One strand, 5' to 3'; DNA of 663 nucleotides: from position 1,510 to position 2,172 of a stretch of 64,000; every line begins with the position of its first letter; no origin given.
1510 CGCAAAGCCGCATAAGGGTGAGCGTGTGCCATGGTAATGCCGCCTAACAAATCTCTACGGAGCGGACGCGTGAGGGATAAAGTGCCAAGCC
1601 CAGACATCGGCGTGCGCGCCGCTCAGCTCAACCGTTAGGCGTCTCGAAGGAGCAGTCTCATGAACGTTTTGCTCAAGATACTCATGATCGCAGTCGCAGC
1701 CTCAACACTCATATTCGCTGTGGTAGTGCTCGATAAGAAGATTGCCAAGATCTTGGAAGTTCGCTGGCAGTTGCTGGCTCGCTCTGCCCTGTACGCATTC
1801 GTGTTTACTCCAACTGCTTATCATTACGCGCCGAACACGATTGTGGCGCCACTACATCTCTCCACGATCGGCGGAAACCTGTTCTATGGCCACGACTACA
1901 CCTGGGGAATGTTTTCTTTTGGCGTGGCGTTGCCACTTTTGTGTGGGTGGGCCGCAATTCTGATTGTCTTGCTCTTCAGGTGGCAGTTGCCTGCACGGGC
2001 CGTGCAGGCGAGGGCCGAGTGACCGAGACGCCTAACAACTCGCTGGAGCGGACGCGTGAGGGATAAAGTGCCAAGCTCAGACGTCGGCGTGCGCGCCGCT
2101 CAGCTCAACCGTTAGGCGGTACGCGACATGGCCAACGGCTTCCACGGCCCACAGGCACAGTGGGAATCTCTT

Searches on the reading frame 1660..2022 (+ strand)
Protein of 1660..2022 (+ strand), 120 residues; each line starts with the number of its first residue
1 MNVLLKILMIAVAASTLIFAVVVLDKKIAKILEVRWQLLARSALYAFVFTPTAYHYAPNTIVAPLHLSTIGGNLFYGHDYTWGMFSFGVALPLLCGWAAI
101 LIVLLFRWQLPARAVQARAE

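Call 27: find_encoding_contigs(protein=window:1660-2022:+, flank=10000, max_places=4)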
Protein window:1660-2022:+ (120 aa): 3 contigs read that carry it; 1 place shown.
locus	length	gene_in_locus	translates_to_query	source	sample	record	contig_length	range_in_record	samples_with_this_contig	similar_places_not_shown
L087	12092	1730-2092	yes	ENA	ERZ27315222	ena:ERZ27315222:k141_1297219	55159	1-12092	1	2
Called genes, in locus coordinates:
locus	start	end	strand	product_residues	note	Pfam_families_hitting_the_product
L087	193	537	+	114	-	-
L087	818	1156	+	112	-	PF16702:DUF5063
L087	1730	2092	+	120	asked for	-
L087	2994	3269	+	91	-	PF14384:BrnA_antitoxin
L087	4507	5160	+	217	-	-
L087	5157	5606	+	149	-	PF14087:DUF4267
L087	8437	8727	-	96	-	-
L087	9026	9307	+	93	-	-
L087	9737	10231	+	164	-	PF14317:YcxB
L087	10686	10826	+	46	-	-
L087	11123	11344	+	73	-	-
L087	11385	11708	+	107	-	-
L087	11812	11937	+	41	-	-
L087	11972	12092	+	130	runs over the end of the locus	-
